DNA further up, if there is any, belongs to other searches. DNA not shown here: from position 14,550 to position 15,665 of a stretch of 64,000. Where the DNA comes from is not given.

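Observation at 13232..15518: DEDDy 3'-5' exonuclease fused to a WYL domain, tightly linked to xseA-xseB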

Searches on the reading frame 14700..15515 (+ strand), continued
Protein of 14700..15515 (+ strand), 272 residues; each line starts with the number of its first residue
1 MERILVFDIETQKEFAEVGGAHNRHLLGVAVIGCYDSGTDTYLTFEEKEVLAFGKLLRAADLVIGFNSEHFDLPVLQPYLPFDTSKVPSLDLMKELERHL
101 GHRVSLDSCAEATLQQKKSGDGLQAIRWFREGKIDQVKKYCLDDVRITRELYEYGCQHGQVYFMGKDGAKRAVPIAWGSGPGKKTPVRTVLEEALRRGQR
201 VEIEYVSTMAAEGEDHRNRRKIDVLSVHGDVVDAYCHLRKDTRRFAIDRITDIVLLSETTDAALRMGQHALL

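Call 19: search_solved_structures(query=A1, max_evalue=1, show_alignments=2)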
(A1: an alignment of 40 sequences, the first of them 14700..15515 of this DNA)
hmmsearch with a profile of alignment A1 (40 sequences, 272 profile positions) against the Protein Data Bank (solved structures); distinct sequences matched with E-value up to 1: 10.
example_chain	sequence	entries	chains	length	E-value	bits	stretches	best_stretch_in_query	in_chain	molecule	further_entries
8bnv_A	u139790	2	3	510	2.5e-06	30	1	176-258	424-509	AAA family ATPase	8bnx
6sj9_A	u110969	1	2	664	3e-06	29.8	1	182-257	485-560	Proteasome accessory factor B/C (PafBC)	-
8bns_A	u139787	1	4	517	6.8e-06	28.6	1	186-257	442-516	AAA ATPase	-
7p5x_AX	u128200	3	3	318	2.6e-05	26.7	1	178-261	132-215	PafC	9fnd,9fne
7tb5_A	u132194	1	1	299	0.00086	21.7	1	185-262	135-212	WYL domain-containing protein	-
9qth_A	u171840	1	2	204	0.031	16.6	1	52-119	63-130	Inquilinus NrnC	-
7qfz_A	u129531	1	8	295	0.045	16.1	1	185-264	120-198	WYL domain-containing protein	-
9rtc_A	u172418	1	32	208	0.13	14.6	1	48-108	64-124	nanoRNase C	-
7t8k_A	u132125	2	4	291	0.7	12.2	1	175-254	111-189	BrxR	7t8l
9qrf_A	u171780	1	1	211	0.7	12.2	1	50-146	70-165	ancestor of diDNase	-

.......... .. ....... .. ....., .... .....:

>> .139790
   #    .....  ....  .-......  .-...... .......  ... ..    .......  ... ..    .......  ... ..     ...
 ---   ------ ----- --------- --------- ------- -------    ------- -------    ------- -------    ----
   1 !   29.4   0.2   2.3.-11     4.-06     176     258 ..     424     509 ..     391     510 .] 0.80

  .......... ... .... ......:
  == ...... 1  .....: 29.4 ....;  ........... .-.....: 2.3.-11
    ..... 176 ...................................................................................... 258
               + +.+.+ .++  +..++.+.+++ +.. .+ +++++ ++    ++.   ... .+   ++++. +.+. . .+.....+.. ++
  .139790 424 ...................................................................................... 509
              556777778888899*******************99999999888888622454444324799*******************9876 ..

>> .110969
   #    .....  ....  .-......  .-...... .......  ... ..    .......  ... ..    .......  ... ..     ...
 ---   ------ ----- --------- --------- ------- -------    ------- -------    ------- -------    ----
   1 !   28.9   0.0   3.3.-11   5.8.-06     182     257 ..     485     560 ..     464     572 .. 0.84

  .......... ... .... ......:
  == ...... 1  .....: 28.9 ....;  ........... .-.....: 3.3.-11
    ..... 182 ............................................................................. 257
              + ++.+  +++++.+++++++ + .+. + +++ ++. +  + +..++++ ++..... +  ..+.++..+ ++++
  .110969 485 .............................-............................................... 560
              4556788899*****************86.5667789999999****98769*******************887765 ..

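Call 20: search_protein_representatives(alignment_id=A1)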
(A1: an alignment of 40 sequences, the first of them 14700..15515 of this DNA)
Query: 40 sequences, 272 profile positions. Proteins with E-value up to 0.001 (for the whole library): 5125; up to 1e-10: 2102; up to 1e-30: 510. The best 150 are listed.
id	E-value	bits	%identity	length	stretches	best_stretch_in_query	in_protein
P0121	2.4e-124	430.3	-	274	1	1-271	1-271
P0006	1.5e-115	401.5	-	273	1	2-267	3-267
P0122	1.1e-105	369.1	-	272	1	1-271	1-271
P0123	1.3e-100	352.5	-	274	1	1-271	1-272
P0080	3.3e-99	347.8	-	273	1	5-259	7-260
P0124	8.1e-98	343.3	-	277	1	3-269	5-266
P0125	1.4e-95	335.9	-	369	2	2-242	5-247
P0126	1.3e-93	329.4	-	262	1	3-265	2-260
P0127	2.3e-93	328.7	-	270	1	4-265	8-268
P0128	6.0e-90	317.5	-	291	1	1-269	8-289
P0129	2.6e-89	315.4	-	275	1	3-268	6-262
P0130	9.1e-89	313.6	-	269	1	4-271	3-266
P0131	3.6e-88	311.6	-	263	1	1-264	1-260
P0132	7.5e-88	310.6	-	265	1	3-256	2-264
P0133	1.2e-85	303.3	-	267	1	1-271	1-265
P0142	9.4e-79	280.7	-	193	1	1-190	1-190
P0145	1.3e-77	277.0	-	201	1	2-183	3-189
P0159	1.9e-66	240.4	-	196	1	3-187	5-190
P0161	1.2e-65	237.8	-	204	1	1-184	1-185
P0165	7.8e-62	225.3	-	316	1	3-184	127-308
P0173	1.4e-59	217.8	-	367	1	3-178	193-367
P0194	4.6e-56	206.3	-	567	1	6-179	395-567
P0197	1.2e-55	205.0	-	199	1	2-179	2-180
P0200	4.9e-55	203.0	-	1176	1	5-178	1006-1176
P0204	8.8e-55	202.1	-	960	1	2-178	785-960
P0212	4.4e-54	199.8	-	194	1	3-192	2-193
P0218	1.0e-53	198.6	-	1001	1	3-178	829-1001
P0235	6.2e-53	196.1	-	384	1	3-179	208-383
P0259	2.4e-51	190.8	-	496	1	5-179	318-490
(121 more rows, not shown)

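Call 21: fold_search(model_id=the predicted structure, library=pdb)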
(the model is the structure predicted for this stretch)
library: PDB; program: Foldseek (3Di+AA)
matches with E <= 10: 1343; with E <= 0.001: 105
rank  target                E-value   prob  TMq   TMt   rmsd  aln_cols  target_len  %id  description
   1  2xhb_A                6.5e-06  1.00  0.46  0.18   3.2       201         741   19  Crystal structure of DNA polymerase from Thermococcus gorgonarius in complex with hypoxanthine-containing DNA (released 2010-07-21)
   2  5mdn_A                6.9e-06  1.00  0.46  0.18   3.6       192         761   21  Structure of the family B DNA polymerase from the hyperthermophilic archaeon Pyrobaculum calidifontis (released 2016-12-14)
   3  7b0h_E                8.8e-06  1.00  0.47  0.20   8.6       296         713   16  TgoT_6G12 Ternary complex (released 2021-01-13)
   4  7t8k_B                1.1e-05  1.00  0.26  0.26   6.9       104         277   21  BrxR from Acinetobacter BREX type I phage restriction system bound to DNA (released 2022-05-18)
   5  7b0h_F                1.3e-05  1.00  0.46  0.17   3.1       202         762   19  TgoT_6G12 Ternary complex (released 2021-01-13)
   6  9fnd_Y                1.3e-05  1.00  0.27  0.23  14.9       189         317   16  Transcriptional activator PafBC bound to mycobacterial RNA polymerase (released 2025-02-12)
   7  7b0g_A                2.4e-05  1.00  0.46  0.18   3.3       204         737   18  TgoT_6G12 binary with 2 hCTPs (released 2020-12-30)
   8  6s1c_E                2.5e-05  1.00  0.44  0.31   4.3       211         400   14  P3221 crystal form of the Ctf18-1-8/Pol2(1-528) complex (released 2020-07-08)
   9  4ahc_A                2.7e-05  1.00  0.46  0.19   3.6       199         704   18  Crystal Structure of an Evolved Replicating DNA Polymerase (released 2012-03-07)
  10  1tgo                  2.9e-05  1.00  0.45  0.17   3.6       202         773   20  THERMOSTABLE B TYPE DNA POLYMERASE FROM THERMOCOCCUS GORGONARIUS (released 1999-03-22)
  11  8t3x_A                3.0e-05  1.00  0.44  0.17   3.9       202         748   18  TNA polymerase, closed ternary (released 2024-08-28)
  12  7tb5                  3.0e-05  1.00  0.25  0.26  17.2       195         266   18  Structure of P. aeruginosa PA17 CapW (released 2022-01-19)
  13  1skw_A                3.2e-05  1.00  0.35  0.15   7.0       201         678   16  Binary 3' complex of T7 DNA polymerase with a DNA primer/template containing a disordered cis-syn thymine dimer on the (released 2004-07-06)
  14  6sj9_A                3.5e-05  1.00  0.27  0.12  12.1       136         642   18  Proteasome accessory factor B/C (PafBC) of Arthrobacter aurescens (released 2019-10-16)
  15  1x9s_A                3.9e-05  1.00  0.35  0.16   7.0       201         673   16  T7 DNA polymerase in complex with a primer/template DNA containing a disordered N-2 aminofluorene on the template, cry (released 2004-10-26)
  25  7qfz_H                8.2e-05  1.00  0.26  0.26  18.1       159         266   14  BrxR, a WYL-domain containing transcriptional regulator (released 2022-05-18)
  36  7qfz_G                1.2e-04  1.00  0.26  0.25   2.5        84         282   21  BrxR, a WYL-domain containing transcriptional regulator (released 2022-05-18)
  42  7qfz_C                1.4e-04  1.00  0.26  0.24  18.0       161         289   16  BrxR, a WYL-domain containing transcriptional regulator (released 2022-05-18)
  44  7qfz_D                1.4e-04  1.00  0.25  0.24  18.2       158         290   14  BrxR, a WYL-domain containing transcriptional regulator (released 2022-05-18)
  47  7qfz_A                1.5e-04  1.00  0.26  0.24   2.6        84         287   21  BrxR, a WYL-domain containing transcriptional regulator (released 2022-05-18)
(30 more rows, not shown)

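Call 29: search_protein_families(library=pfam, proteins=[P0200, P0204, P0218, P0165, P0173, P0194, P0125, P0142, P0259, P0235], max_evalue=0.001)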
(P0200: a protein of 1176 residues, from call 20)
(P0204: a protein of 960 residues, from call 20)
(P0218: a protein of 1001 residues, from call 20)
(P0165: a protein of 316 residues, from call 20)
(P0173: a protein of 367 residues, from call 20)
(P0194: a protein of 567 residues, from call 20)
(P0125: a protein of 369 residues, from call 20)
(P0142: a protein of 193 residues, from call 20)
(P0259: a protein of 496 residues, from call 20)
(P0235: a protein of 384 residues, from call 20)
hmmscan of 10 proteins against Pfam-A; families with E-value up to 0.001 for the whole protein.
P0200 (1176 aa): 5 families
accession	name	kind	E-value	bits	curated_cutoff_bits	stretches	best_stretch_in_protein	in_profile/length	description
PF00270.35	DEAD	-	8.8e-29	100.8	26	1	60-231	3-161/167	DEAD/DEAH box helicase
PF09369.15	MZB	-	4.1e-18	66.3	24.2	1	647-726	1-80/80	MrfA Zn-binding domain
PF00271.37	Helicase_C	-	1.7e-14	54.5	23.5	1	278-385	5-110/110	Helicase conserved C-terminal domain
PF22982.3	WHD_HRQ1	-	3.7e-09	37.9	27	1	421-490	2-69/70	ATP-dependent helicase HRQ1, winged helix domain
PF10108.15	DNA_pol_B_exo2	-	3.4e-05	24.1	24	0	1090-1146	107-165/213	Predicted 3'-5' exonuclease related to the exonuclease domain of PolB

P0204 (960 aa): 8 families
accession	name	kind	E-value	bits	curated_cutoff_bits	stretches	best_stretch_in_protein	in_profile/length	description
PF00270.35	DEAD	-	4.8e-33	114.7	26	1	68-241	3-165/167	DEAD/DEAH box helicase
PF09369.15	MZB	-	6.7e-22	78.4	24.2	1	651-730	1-80/80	MrfA Zn-binding domain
PF00271.37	Helicase_C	-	2.4e-14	54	23.5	1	289-389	13-109/110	Helicase conserved C-terminal domain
PF04851.21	ResIII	-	1.6e-10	41.6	22.5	1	65-223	4-149/164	Type III restriction enzyme, res subunit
PF22982.3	WHD_HRQ1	-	3.7e-09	37.9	27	1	425-496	1-70/70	ATP-dependent helicase HRQ1, winged helix domain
PF13482.12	RNase_H_2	-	9.8e-09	35.8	22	1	788-937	1-163/165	RNase_H superfamily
PF01612.26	DNA_pol_A_exo1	-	5e-05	23.6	23.6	1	833-936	64-166/173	3'-5' exonuclease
PF10108.15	DNA_pol_B_exo2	-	5.2e-05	23.5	24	1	869-931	103-166/213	Predicted 3'-5' exonuclease related to the exonuclease domain of PolB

P0218 (1001 aa): 7 families
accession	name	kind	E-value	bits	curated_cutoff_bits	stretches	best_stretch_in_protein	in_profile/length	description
PF00270.35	DEAD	-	4.7e-35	121.2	26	1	57-231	2-166/167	DEAD/DEAH box helicase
PF09369.15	MZB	-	1.4e-21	77.4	24.2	1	690-769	1-80/80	MrfA Zn-binding domain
PF00271.37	Helicase_C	-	7e-18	65.3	23.5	1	276-380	8-110/110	Helicase conserved C-terminal domain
PF13482.12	RNase_H_2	-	4.2e-10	40.3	22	1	869-977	33-162/165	RNase_H superfamily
PF22982.3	WHD_HRQ1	-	6.4e-09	37.2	27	1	415-485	1-69/70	ATP-dependent helicase HRQ1, winged helix domain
PF04851.21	ResIII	-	1.2e-08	35.5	22.5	1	54-226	3-162/164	Type III restriction enzyme, res subunit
PF22590.2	Cas3-like_C_2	-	0.00011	22.9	27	1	301-380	20-105/106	CRISPR-associated nuclease/helicase Cas3, C-terminal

P0165 (316 aa): 1 family
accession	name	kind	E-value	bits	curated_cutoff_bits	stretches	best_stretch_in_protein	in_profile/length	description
PF13482.12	RNase_H_2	-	7.8e-06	26.4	22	1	166-276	36-161/165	RNase_H superfamily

P0173 (367 aa): 4 families
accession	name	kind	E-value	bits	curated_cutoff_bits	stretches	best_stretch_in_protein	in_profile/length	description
PF09369.15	MZB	-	2.6e-25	89.4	24.2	1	7-86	1-80/80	MrfA Zn-binding domain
PF13482.12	RNase_H_2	-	1.2e-10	42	22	1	195-343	1-162/165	RNase_H superfamily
PF01612.26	DNA_pol_A_exo1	-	1.4e-07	31.9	23.6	1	190-343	18-166/173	3'-5' exonuclease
PF10108.15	DNA_pol_B_exo2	-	0.00061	20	24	0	280-337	106-165/213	Predicted 3'-5' exonuclease related to the exonuclease domain of PolB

P0194 (567 aa): 4 families
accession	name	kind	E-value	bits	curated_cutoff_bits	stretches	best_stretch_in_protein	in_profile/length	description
PF09369.15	MZB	-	1.2e-20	74.4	24.2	1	259-337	2-80/80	MrfA Zn-binding domain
PF13482.12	RNase_H_2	-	6.9e-09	36.3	22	1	431-540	47-160/165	RNase_H superfamily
PF22982.3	WHD_HRQ1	-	1.2e-06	29.9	27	1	32-101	2-69/70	ATP-dependent helicase HRQ1, winged helix domain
PF01612.26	DNA_pol_A_exo1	-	9e-05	22.8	23.6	1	451-541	78-165/173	3'-5' exonuclease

P0125 (369 aa): 2 families
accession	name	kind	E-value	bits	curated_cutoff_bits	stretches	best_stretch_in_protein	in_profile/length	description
PF13482.12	RNase_H_2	-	2.4e-07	31.3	22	1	31-154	16-160/165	RNase_H superfamily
PF13280.12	WYL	-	5.7e-07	29.9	21.8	1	289-353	5-69/70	WYL domain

P0142 (193 aa): 3 families
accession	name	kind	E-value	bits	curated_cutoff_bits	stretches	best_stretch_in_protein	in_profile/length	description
PF13482.12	RNase_H_2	-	6.4e-10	39.7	22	1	6-154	2-163/165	RNase_H superfamily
PF10108.15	DNA_pol_B_exo2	-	3.6e-07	30.5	24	0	88-148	104-166/213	Predicted 3'-5' exonuclease related to the exonuclease domain of PolB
PF01612.26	DNA_pol_A_exo1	-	7.4e-05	23.1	23.6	1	49-153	64-166/173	3'-5' exonuclease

P0259 (496 aa): 2 families
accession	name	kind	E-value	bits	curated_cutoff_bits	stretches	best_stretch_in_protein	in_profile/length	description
PF09369.15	MZB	-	2e-23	83.3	24.2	1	120-199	1-80/80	MrfA Zn-binding domain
PF13482.12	RNase_H_2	-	1e-05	26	22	1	320-464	3-161/165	RNase_H superfamily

P0235 (384 aa): 1 family
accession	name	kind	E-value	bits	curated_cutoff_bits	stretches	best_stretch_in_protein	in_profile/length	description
PF13482.12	RNase_H_2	-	0.00029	21.2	22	1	254-357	47-161/165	RNase_H superfamily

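Call 35: find_encoding_contigs(protein=P0005, flank=5000, max_places=2)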
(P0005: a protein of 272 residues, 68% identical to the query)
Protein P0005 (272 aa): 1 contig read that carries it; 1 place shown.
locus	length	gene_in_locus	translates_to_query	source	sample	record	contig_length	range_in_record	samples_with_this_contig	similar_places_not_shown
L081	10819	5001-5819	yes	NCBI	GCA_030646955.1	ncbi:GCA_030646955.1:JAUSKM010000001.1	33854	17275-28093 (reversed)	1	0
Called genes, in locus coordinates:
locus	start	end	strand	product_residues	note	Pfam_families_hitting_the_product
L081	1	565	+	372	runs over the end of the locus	PF01551:Peptidase_M23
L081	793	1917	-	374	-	-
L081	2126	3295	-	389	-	PF00390:malic, PF00208:ELFV_dehydrog (weak), PF03949:Malic_M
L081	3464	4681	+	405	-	PF13742:tRNA_anti_2, PF01336:tRNA_anti-codon, PF02601:Exonuc_VII_L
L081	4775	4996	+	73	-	PF02609:Exonuc_VII_S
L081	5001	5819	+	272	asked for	PF13482:RNase_H_2, PF10108:DNA_pol_B_exo2 (faint), PF13280:WYL (faint)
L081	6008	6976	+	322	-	-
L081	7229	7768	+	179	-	PF00466:Ribosomal_L10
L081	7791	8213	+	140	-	PF16320:Ribosomal_L12_N, PF00542:Ribosomal_L12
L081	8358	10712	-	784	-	-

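Call 36: find_encoding_contigs(protein=P0016, flank=5000, max_places=2)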
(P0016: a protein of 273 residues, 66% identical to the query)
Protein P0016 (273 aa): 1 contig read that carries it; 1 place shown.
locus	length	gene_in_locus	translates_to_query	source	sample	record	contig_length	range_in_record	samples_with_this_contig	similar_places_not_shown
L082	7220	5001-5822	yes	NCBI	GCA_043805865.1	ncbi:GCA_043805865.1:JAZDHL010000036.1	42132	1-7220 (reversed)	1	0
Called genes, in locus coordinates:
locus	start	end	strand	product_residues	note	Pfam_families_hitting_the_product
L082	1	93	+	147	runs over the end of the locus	-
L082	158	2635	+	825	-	PF00580:UvrD-helicase, PF01443:Viral_helicase1 (faint), PF13245:AAA_19, PF13361:UvrD_C, PF13538:UvrD_C_2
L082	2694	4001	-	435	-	PF00069:Pkinase, PF07714:PK_Tyr_Ser-Thr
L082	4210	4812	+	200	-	PF01862:PvlArgDC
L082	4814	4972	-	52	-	-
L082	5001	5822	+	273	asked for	PF13482:RNase_H_2 (weak)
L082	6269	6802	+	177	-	PF00466:Ribosomal_L10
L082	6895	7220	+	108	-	PF16320:Ribosomal_L12_N, PF00542:Ribosomal_L12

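Call 37: find_encoding_contigs(protein=P0021, flank=5000, max_places=2)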
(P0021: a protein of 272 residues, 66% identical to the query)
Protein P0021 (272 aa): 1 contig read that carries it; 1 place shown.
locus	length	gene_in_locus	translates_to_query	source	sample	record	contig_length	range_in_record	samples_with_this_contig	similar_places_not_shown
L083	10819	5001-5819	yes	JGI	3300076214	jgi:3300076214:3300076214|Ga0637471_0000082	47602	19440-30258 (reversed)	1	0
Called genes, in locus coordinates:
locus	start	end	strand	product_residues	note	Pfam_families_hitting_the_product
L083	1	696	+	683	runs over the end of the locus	PF00580:UvrD-helicase, PF13245:AAA_19, PF13604:AAA_30 (faint), PF01443:Viral_helicase1 (faint), PF13361:UvrD_C, PF13538:UvrD_C_2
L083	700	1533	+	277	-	PF00730:HhH-GPD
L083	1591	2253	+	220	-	-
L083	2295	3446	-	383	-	PF00390:malic, PF03949:Malic_M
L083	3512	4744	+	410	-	PF13742:tRNA_anti_2, PF01336:tRNA_anti-codon, PF02601:Exonuc_VII_L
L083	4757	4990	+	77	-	PF02609:Exonuc_VII_S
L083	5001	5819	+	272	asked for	PF13482:RNase_H_2 (weak)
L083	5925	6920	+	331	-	PF03118:RNA_pol_A_CTD (weak)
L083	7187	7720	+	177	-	PF00466:Ribosomal_L10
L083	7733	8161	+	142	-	PF16320:Ribosomal_L12_N, PF00542:Ribosomal_L12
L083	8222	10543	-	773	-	-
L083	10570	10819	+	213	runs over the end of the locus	-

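Call 44: find_encoding_contigs(protein=P0001, flank=10000, max_places=3)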
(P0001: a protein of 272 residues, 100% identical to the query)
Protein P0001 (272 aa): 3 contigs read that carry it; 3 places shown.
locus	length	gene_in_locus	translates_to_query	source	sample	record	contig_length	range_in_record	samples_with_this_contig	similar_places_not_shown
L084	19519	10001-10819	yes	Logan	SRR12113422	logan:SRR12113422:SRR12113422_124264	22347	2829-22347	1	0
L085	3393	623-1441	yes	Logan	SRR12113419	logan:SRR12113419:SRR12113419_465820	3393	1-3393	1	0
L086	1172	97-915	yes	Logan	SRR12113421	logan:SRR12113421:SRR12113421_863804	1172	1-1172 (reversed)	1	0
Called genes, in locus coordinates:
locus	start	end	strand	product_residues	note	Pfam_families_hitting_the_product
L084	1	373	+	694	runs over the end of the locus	PF00580:UvrD-helicase, PF13245:AAA_19, PF13604:AAA_30 (faint), PF01443:Viral_helicase1 (faint), PF13361:UvrD_C, PF13538:UvrD_C_2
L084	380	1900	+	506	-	PF13687:DUF4153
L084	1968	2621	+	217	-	-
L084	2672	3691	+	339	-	PF00730:HhH-GPD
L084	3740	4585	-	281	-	PF00459:Inositol_P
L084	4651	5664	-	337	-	PF00390:malic, PF03949:Malic_M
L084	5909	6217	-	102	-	-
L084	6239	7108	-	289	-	PF00459:Inositol_P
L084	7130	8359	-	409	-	-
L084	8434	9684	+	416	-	PF13742:tRNA_anti_2, PF01336:tRNA_anti-codon (faint), PF02601:Exonuc_VII_L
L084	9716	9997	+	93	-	PF02609:Exonuc_VII_S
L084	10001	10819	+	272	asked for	PF13482:RNase_H_2, PF10108:DNA_pol_B_exo2 (faint), PF13280:WYL (weak)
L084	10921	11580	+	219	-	PF00702:Hydrolase, PF13419:HAD_2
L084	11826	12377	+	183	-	PF00466:Ribosomal_L10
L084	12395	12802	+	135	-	PF16320:Ribosomal_L12_N, PF00542:Ribosomal_L12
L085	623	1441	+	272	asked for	PF13482:RNase_H_2, PF10108:DNA_pol_B_exo2 (faint), PF13280:WYL (weak)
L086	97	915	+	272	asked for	PF13482:RNase_H_2, PF10108:DNA_pol_B_exo2 (faint), PF13280:WYL (weak)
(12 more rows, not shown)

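Call 50: search_protein_families(library=padloc, proteins=[window:14700-15515:+], max_evalue=0.01)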
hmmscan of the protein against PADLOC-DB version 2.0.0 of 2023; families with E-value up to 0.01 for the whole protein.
window:14700-15515:+ (272 aa): 3 families
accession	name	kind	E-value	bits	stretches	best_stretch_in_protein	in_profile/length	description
PDLC01457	WYL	-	1.4e-10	39.1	1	173-260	111-198/229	"CAS-I,CAS-II,CAS-III,CAS-IV,CAS-V,CAS-VI; associated_signaling"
PDLC01652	WYL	-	9.7e-06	24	1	186-254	18-76/162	"CAS-I,CAS-II,CAS-III,CAS-IV,CAS-V,CAS-VI; associated_signaling"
PDLC03787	RTasWYL-YodC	-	0.00022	18.5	1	231-256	325-350/354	DRT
